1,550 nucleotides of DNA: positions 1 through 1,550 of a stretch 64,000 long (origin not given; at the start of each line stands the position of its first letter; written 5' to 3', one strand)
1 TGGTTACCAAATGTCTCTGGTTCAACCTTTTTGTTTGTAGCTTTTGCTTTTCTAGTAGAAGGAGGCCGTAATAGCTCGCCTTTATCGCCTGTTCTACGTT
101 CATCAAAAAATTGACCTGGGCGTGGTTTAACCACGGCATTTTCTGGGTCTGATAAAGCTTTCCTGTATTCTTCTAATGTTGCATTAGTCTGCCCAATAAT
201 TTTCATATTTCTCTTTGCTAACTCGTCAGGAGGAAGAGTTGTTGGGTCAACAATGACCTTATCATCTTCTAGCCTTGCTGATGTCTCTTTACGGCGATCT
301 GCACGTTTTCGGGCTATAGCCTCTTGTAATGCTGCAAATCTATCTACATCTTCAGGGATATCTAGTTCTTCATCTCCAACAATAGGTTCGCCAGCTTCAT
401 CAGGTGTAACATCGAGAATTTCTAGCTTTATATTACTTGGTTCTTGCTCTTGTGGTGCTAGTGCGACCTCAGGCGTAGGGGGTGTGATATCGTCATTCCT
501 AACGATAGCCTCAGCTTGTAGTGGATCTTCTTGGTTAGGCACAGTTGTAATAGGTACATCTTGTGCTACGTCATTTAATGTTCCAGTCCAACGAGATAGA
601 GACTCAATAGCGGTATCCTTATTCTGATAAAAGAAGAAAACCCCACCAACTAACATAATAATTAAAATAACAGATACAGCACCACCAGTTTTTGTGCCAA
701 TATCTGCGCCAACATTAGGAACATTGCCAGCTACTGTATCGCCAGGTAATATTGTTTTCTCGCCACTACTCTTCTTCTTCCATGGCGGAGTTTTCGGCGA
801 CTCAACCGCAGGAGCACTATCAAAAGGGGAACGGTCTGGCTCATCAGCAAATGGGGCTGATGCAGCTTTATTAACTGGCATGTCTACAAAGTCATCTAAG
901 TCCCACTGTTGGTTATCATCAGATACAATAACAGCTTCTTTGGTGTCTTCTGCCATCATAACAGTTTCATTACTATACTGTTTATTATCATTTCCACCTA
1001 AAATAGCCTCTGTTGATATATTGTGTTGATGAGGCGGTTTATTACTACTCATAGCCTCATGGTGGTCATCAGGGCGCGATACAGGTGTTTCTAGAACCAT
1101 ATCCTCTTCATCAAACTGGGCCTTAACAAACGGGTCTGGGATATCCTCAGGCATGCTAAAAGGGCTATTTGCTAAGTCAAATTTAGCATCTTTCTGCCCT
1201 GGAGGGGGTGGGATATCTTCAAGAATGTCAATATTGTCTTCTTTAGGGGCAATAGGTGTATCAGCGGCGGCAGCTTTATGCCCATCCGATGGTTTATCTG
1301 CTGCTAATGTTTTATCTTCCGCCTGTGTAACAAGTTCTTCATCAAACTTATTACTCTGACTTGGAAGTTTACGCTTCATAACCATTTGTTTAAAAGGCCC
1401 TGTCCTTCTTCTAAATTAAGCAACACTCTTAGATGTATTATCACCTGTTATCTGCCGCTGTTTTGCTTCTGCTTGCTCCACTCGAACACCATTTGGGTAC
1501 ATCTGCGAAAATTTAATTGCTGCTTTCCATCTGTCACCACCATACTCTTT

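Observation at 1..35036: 35-kb co-directional block joining an R64-like type IVb pilus cluster to an F-like (MPF-F) conjugative T4SS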

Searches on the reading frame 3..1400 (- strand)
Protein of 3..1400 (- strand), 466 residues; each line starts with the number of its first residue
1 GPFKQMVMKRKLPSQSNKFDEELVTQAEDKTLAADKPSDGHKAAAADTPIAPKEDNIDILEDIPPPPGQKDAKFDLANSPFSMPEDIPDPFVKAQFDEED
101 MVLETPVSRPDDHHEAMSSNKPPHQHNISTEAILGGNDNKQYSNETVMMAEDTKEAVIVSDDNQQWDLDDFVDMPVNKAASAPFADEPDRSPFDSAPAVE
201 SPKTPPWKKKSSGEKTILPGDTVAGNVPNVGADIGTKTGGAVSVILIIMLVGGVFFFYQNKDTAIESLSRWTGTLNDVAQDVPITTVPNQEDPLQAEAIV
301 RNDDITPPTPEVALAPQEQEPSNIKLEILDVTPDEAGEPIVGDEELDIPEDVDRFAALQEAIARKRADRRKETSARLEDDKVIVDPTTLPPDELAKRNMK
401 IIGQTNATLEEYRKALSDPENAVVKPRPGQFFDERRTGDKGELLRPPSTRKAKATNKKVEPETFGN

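Call 8: search_protein_families(library=ncbifam, proteins=[window:3-1400:-], max_evalue=0.01)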
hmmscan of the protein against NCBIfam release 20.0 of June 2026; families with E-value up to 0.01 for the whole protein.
window:3-1400:- (466 aa): 0 families
